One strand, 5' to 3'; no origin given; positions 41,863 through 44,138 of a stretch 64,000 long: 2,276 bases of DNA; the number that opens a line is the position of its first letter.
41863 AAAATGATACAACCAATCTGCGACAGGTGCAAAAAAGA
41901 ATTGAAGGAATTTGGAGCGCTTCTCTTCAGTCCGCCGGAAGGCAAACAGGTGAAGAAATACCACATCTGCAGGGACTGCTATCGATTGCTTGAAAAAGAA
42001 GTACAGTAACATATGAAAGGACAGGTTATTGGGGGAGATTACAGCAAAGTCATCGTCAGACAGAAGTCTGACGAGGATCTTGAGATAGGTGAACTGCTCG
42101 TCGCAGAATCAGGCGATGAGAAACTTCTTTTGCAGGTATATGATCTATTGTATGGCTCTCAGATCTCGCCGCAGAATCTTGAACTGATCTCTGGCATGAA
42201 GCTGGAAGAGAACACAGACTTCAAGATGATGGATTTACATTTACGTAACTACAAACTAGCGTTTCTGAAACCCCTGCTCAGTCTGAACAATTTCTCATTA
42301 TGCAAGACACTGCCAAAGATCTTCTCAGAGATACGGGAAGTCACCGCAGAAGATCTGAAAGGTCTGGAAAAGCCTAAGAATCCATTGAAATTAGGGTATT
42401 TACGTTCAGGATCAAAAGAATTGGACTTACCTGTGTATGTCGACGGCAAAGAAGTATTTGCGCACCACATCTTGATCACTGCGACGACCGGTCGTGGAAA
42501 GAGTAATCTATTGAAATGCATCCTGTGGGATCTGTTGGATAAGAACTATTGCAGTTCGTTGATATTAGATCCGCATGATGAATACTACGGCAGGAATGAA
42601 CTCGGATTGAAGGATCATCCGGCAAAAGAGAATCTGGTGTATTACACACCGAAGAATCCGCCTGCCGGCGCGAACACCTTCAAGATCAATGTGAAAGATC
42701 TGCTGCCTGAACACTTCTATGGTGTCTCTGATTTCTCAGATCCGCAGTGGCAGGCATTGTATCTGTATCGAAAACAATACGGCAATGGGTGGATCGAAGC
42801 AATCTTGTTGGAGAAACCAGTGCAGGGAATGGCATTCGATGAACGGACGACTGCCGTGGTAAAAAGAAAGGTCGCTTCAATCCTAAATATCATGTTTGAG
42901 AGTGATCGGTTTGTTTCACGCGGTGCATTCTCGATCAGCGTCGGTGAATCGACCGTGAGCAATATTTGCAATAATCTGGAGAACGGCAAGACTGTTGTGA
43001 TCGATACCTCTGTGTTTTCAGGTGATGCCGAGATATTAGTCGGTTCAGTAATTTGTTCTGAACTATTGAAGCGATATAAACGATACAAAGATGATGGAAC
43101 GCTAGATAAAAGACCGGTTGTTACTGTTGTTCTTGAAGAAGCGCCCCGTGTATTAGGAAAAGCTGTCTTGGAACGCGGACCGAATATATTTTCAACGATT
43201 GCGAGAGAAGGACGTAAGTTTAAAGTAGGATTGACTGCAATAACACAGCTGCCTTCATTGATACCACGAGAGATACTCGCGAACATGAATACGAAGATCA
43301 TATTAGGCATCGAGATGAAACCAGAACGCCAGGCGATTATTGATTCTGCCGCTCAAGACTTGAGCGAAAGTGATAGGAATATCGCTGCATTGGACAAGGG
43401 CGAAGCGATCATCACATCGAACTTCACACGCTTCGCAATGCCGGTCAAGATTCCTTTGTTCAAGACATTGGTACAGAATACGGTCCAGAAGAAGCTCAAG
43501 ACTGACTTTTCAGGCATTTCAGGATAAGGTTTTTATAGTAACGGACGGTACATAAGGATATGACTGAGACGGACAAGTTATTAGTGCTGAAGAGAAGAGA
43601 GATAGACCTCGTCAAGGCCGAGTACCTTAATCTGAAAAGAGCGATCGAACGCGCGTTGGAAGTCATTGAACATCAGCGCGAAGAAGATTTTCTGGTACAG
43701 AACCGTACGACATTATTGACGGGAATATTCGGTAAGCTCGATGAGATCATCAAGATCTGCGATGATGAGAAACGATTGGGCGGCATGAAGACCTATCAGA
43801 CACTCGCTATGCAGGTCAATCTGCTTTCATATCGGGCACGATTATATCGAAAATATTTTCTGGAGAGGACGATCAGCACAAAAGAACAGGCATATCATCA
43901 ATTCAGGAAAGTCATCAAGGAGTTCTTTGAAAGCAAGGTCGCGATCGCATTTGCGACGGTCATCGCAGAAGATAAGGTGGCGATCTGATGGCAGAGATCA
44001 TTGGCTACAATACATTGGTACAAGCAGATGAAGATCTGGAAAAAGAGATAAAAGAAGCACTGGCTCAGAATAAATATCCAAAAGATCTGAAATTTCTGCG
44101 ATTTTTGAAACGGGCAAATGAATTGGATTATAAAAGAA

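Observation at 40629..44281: Six-gene translationally coupled cassette around a HerA-type ATPase: HTH protein, PIN-like nuclease, mini Zn-ribbon, HerA-like ATPase and two small helical proteins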

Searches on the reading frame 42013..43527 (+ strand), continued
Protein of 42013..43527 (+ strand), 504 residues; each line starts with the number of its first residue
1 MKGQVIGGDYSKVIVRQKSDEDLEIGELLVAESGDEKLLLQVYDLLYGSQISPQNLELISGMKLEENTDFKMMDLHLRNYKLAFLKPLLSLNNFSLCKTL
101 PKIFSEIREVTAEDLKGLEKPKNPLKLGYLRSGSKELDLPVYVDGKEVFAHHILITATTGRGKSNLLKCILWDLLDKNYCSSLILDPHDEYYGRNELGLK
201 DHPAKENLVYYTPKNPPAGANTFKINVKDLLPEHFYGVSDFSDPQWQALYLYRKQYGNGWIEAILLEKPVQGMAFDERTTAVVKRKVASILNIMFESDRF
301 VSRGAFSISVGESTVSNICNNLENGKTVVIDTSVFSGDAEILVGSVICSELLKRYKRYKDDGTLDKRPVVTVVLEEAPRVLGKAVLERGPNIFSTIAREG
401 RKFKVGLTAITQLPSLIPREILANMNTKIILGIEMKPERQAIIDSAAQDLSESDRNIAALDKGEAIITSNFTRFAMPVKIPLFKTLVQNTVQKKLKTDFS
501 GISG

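Call 88: find_homologous_proteins(query=L022:984-1994:-, max_evalue=0.001)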
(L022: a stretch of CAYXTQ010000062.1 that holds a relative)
Query L022:984-1994:- (336 aa): 729 proteins with E <= 0.001 among 4097 candidates; the best 120 are listed.
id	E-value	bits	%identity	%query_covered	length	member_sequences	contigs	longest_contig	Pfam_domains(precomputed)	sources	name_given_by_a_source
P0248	1.8e-214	729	99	100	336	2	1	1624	PF09376.17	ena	-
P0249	8.9e-160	549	75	100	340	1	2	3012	PF09376.17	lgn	-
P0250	4.3e-153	527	74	96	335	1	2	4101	PF09376.17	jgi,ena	-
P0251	9.2e-147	506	71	100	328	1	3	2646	PF09376.17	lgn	-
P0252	1.5e-139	483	69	97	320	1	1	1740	PF09376.17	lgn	-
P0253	2.9e-134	465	65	100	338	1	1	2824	PF09376.17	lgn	-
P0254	2.2e-132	459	64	100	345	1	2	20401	PF09376.17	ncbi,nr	ncbi:MAG: DNA double-strand break repair nuclease NurA [Nanoarchaeota archaeon]|nr:DNA double-strand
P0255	5.1e-100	353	50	99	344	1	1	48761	PF09376.17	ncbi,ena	-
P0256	1.6e-99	351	52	98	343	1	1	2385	PF09376.17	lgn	-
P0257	8.6e-99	349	52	100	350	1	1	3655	PF09376.17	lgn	-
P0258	1.8e-97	345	51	100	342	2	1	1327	PF09376.17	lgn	-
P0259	3.2e-97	344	50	100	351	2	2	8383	PF09376.17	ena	-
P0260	3.3e-97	344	48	100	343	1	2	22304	PF09376.17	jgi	-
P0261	1.4e-96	342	50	98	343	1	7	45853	PF09376.17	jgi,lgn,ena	-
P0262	8.0e-96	339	49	99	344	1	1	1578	PF09376.17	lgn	-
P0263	1.5e-95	338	50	99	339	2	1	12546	PF09376.17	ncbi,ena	-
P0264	1.8e-95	338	51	94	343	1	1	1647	PF09376.17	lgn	-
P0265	2.6e-95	337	48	100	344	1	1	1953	PF09376.17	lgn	-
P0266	3.8e-95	337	48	100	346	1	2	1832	PF09376.17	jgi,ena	-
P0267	3.9e-95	337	48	100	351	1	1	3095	PF09376.17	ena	-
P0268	8.1e-95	336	50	100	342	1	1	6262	PF09376.17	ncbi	-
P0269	1.5e-94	335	51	99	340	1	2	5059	PF09376.17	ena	-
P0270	4.7e-94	333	50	99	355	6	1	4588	PF09376.17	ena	-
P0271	5.5e-94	333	49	99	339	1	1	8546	PF09376.17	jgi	-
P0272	6.3e-94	333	49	100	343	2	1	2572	PF09376.17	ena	-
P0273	2.8e-93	331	47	100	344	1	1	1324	PF09376.17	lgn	-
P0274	1.0e-92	329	49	100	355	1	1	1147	PF09376.17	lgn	-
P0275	1.5e-92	328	47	100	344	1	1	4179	PF09376.17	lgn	-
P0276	1.6e-92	328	47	100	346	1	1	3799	PF09376.17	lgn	-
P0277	1.8e-92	328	46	100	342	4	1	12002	PF09376.17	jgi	jgi:hypothetical protein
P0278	2.7e-92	328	48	100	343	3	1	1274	PF09376.17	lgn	-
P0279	7.5e-92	326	48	99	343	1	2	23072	PF09376.17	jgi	-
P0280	8.1e-92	326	48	100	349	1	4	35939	PF09376.17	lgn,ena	-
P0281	9.1e-92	326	46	100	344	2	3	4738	PF09376.17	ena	-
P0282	1.4e-91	325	46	99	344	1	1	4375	PF09376.17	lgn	-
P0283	1.8e-91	325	47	100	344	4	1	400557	PF09376.17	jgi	jgi:hypothetical protein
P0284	3.0e-91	324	47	100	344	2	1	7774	PF09376.17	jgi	-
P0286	6.8e-91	323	46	99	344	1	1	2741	PF09376.17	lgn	-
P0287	4.5e-90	320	46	96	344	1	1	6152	PF09376.17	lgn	-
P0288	4.9e-90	320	45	100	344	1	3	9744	PF09376.17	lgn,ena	-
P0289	6.5e-90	320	48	99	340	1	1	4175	PF09376.17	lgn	-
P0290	7.8e-90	319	46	100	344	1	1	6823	PF09376.17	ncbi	-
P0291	1.3e-89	319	47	100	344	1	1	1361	PF09376.17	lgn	-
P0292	6.1e-89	317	45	92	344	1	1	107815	PF09376.17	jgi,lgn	-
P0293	1.0e-88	316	48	100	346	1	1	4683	PF09376.17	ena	-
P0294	1.2e-88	316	49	92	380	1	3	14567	PF09376.17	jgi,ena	-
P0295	1.4e-88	315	49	99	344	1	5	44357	PF09376.17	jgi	-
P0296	2.6e-88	314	45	100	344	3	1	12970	PF09376.17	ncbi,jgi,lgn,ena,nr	ncbi:MAG: DNA double-strand break repair nuclease NurA [Nanoarchaeota archaeon]|nr:DNA double-strand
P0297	3.1e-88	314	48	98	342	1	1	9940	PF09376.17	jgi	jgi:hypothetical protein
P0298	3.6e-88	314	45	100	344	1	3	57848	PF09376.17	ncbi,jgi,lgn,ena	-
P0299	4.4e-88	314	45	100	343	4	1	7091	PF09376.17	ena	-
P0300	5.8e-88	313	46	99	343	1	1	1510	PF09376.17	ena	-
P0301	6.1e-88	313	48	99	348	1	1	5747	PF09376.17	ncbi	-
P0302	7.2e-88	313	45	100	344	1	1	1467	PF09376.17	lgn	-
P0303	7.3e-88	313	46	99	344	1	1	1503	PF09376.17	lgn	-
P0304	1.2e-87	312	47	100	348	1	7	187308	PF09376.17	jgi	-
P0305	1.4e-87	312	48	93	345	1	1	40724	PF09376.17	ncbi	-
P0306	1.4e-87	312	48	95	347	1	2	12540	PF09376.17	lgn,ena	-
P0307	1.6e-87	312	47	99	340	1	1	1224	PF09376.17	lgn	-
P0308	2.7e-87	311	44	100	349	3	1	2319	PF09376.17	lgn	-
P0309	3.4e-87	311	45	100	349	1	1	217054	PF09376.17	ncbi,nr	ncbi:DNA double-strand break repair nuclease NurA [Candidatus Woesearchaeota archaeon]|nr:DNA double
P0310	3.6e-87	311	47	99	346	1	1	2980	PF09376.17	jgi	-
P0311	3.8e-87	311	46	94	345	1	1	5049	PF09376.17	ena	-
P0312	4.2e-87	310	45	98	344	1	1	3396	PF09376.17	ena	-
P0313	6.1e-87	310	46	100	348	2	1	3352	PF09376.17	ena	-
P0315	9.0e-87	309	46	100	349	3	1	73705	PF09376.17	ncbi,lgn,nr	ncbi:DNA double-strand break repair nuclease NurA [Candidatus Woesearchaeota archaeon]|nr:DNA double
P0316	9.3e-87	309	44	100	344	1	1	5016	PF09376.17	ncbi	ncbi:MAG: DNA double-strand break repair nuclease NurA [Nanoarchaeota archaeon]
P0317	3.4e-86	307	43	100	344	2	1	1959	PF09376.17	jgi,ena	-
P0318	4.0e-86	307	44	100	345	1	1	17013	PF09376.17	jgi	jgi:hypothetical protein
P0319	1.1e-85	306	43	100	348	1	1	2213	PF09376.17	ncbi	-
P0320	1.5e-85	305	49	92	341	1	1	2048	PF09376.17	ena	-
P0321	3.6e-85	304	46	100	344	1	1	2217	PF09376.17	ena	-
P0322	2.0e-84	302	46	99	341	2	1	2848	PF09376.17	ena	-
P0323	2.7e-84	301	45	98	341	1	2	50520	PF09376.17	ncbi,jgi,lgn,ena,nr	ncbi:DNA double-strand break repair nuclease NurA [Candidatus Woesearchaeota archaeon]|nr:DNA double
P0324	2.8e-84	301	42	100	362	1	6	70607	PF09376.17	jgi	-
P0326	6.7e-84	300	46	99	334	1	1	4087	PF09376.17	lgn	-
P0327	7.2e-84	300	44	99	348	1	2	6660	PF09376.17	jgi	-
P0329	2.2e-83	298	47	99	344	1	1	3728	PF09376.17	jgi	-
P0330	3.1e-83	298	45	100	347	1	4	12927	PF09376.17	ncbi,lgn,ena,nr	ncbi:DNA double-strand break repair nuclease NurA [Candidatus Woesearchaeota archaeon]|nr:DNA double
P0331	4.9e-83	297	44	95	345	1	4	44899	PF09376.17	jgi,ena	-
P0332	6.6e-83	297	44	99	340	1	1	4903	PF09376.17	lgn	-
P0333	7.7e-83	296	44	100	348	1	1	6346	PF09376.17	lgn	-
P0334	2.3e-82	295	44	100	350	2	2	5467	PF09376.17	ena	-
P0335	3.3e-82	294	44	100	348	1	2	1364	PF09376.17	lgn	-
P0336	3.3e-82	294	45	99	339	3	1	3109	PF09376.17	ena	-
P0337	3.8e-82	294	46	99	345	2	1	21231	PF09376.17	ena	-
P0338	4.5e-82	294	43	100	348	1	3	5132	PF09376.17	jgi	-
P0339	5.5e-82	294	45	99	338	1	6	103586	PF09376.17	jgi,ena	jgi:hypothetical protein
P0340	7.4e-82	293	42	100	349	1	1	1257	PF09376.17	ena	-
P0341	1.5e-81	292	43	99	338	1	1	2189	PF09376.17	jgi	jgi:hypothetical protein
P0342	1.6e-81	292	44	100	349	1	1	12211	PF09376.17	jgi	-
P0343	2.5e-81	291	44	100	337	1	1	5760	PF09376.17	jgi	-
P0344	2.8e-81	291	44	100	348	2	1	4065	PF09376.17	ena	-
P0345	2.8e-81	291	42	100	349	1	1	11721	PF09376.17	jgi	-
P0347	4.4e-81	291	44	100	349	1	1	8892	PF09376.17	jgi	-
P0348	5.0e-81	290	43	100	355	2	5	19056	PF09376.17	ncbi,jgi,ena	-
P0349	8.9e-81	290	45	100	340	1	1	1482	PF09376.17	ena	-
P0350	1.1e-80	289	48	93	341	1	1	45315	PF09376.17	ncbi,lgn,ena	-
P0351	1.2e-80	289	44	99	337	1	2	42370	PF09376.17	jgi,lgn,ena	-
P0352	2.0e-80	289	43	100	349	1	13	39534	PF09376.17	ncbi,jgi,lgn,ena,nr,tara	ncbi:hypothetical protein CMO93_05515 [Candidatus Woesearchaeota archaeon]|jgi:hypothetical protein|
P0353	2.3e-80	288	44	99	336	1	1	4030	PF09376.17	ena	-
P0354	2.8e-80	288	47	98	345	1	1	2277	PF09376.17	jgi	-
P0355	2.9e-80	288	44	99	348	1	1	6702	PF09376.17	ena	-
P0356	4.0e-80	288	43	99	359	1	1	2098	PF09376.17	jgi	-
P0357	5.3e-80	287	42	100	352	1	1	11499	PF09376.17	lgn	-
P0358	8.6e-80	286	46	91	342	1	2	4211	PF09376.17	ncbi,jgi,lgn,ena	-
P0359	1.1e-79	286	42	100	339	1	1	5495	PF09376.17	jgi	-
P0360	1.6e-79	286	42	100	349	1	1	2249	PF09376.17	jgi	-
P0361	1.7e-79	285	45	100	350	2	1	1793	PF09376.17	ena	-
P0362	1.8e-79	285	42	100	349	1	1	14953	PF09376.17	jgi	jgi:hypothetical protein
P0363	2.0e-79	285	45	100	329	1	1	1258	PF09376.17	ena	-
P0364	2.2e-79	285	43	100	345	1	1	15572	PF09376.17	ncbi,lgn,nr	ncbi:DNA double-strand break repair nuclease NurA [Candidatus Woesearchaeota archaeon]|nr:DNA double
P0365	2.6e-79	285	45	99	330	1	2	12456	PF09376.17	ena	-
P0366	3.0e-79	285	43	100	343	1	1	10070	PF09376.17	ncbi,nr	ncbi:DNA double-strand break repair nuclease NurA [Candidatus Woesearchaeota archaeon]|nr:DNA double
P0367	4.1e-79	284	46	100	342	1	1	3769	PF09376.17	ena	-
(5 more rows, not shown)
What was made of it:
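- Canonical NurA (PF09376) is widespread in the same lineage, with 729 relatives at 42-75% identity, several named as Woesearchaeota NurA (call 88).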

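Call 89: find_encoding_contigs(protein=P0309, flank=6000, max_places=1)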
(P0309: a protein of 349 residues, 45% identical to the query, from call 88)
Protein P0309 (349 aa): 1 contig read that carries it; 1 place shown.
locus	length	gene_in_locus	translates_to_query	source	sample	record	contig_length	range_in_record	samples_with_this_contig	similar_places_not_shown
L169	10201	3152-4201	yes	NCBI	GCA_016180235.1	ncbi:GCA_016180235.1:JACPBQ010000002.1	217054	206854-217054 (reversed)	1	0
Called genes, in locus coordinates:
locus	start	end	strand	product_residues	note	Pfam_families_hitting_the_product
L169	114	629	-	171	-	-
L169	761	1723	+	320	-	PF01513:NAD_kinase, PF20143:NAD_kinase_C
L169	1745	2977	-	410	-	-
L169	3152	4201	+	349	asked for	PF09376:NurA (weak)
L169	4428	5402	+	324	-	PF00294:PfkB, PF08543:Phos_pyr_kin (faint)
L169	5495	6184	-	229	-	PF20720:nSTAND3 (weak), PF05707:Zot (faint)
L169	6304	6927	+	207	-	-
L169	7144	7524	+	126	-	-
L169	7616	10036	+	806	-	PF01326:PPDK_N, PF00391:PEP-utilizers, PF02896:PEP-utilizers_C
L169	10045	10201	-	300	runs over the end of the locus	PF18920:DUF5671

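Call 90: find_encoding_contigs(protein=P0283, flank=6000, max_places=1)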
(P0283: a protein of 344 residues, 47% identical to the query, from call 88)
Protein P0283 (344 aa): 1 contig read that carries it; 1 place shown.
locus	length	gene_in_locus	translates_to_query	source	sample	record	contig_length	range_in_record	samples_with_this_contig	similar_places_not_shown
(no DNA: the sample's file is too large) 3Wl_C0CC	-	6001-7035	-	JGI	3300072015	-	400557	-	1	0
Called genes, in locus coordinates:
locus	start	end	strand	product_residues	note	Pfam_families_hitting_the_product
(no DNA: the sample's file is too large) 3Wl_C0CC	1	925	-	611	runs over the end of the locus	PF05362:Lon_C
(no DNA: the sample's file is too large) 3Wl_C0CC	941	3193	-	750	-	PF01751:Toprim, PF01131:Topoisom_bac, PF01396:Zn_ribbon_Top1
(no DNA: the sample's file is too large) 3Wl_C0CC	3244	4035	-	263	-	PF01113:DapB_N (weak), PF01408:GFO_IDH_MocA, PF03435:Sacchrp_dh_NADP (weak), PF03447:NAD_binding_3, PF03807:F420_oxidored (weak), PF01958:Asp_DH_C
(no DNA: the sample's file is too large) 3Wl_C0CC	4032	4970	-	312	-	PF02749:QRPTase_N, PF01729:QRPTase_C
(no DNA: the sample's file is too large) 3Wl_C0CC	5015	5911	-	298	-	PF02445:NadA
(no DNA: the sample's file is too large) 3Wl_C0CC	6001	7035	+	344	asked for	PF09376:NurA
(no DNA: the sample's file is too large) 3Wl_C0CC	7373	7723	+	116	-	-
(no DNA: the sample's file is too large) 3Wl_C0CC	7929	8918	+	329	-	PF00294:PfkB, PF08543:Phos_pyr_kin (weak)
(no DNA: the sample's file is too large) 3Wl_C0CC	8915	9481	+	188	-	PF02525:Flavodoxin_2, PF03358:FMN_red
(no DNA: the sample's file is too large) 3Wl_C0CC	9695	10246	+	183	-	-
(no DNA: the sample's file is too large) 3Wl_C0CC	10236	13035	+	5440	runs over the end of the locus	PF19077:Big_13 (faint), PF13385:Laminin_G_3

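Call 91: find_encoding_contigs(protein=P0304, flank=6000, max_places=1)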
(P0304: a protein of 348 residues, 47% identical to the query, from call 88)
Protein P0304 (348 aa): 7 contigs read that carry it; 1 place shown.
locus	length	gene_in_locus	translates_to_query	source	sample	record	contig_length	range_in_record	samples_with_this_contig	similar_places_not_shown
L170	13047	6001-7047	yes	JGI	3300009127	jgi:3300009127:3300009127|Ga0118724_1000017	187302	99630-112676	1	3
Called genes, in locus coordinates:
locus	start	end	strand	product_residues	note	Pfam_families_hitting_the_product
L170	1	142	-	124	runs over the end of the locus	PF03819:MazG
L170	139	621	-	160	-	PF00293:NUDIX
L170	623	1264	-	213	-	PF00702:Hydrolase, PF13419:HAD_2, PF13242:Hydrolase_like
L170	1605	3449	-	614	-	PF01336:tRNA_anti-codon, PF00152:tRNA-synt_2, PF02938:GAD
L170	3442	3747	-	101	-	-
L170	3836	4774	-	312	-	PF26233:NicX, PF02073:Peptidase_M29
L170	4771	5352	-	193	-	PF12917:YfbR-like, PF13023:HD_3, PF01966:HD (weak)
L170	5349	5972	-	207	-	PF01997:Translin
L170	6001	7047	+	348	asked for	PF09376:NurA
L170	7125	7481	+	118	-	-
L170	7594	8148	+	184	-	PF00571:CBS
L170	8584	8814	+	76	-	PF00462:Glutaredoxin, PF13417:GST_N_3 (weak), PF13409:GST_N_2 (weak)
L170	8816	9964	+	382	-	PF00390:malic, PF03949:Malic_M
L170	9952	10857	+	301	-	PF07992:Pyr_redox_2, PF13738:Pyr_redox_3, PF00070:Pyr_redox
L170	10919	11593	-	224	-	-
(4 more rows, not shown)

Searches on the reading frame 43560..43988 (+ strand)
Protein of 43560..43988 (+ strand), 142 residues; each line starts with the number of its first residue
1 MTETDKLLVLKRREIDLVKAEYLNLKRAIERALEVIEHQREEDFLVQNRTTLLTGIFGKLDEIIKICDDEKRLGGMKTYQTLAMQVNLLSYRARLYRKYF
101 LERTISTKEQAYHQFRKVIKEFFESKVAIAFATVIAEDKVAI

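Call 3: search_protein_families(library=pfam, proteins=[window:43560-43988:+], max_evalue=0.1)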
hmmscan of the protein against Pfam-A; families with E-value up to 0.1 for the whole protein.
window:43560-43988:+ (142 aa): 2 families
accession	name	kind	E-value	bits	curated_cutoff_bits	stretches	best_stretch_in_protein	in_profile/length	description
PF00043.30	GST_C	-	0.023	15.4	20.7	1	3-52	5-55/93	Glutathione S-transferase, C-terminal domain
PF10896.13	DUF2714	-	0.045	14.2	23.9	1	79-133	2-55/143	Protein of unknown function (DUF2714)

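Call 4: search_protein_families(library=ncbifam, proteins=[window:43560-43988:+], max_evalue=0.1)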
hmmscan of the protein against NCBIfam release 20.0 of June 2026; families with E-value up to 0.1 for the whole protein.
window:43560-43988:+ (142 aa): 0 families

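Call 5: search_protein_families(library=padloc, proteins=[window:43560-43988:+], max_evalue=0.1)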
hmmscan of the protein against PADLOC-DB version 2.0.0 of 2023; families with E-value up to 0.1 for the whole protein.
window:43560-43988:+ (142 aa): 0 families

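Call 54: search_protein_families(library=phrogs, proteins=[window:43560-43988:+], max_evalue=0.01)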
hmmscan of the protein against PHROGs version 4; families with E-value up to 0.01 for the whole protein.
window:43560-43988:+ (142 aa): 0 families
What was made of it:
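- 43560..43988 (+): g5: 142-aa all-helical protein from a rare, fast-evolving small family. It occupies the variable HerA|Mre11 spacer. No Pfam, PADLOC or PHROG match (calls 3, 5, 54).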

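Call 61: search_protein_representatives(protein=window:43560-43988:+)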
Query: 142 residues. Proteins with E-value up to 0.001 (for the whole library): 7; up to 1e-10: 1; up to 1e-30: 1. The best 7 are listed.
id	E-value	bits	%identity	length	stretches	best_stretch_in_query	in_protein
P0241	7.3e-83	290.9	100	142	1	1-142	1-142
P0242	2.1e-10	56.8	31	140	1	6-141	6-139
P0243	1.1e-07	48.0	30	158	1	10-123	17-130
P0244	1.2e-07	47.9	31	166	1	10-119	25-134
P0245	5.4e-07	45.9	30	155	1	5-126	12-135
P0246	7.6e-07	45.4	31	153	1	16-139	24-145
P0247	3.5e-05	40.0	28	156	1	7-129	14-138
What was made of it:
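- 43560..43988 (+): Only 7 representative clusters among 1.84 billion proteins (call 61).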
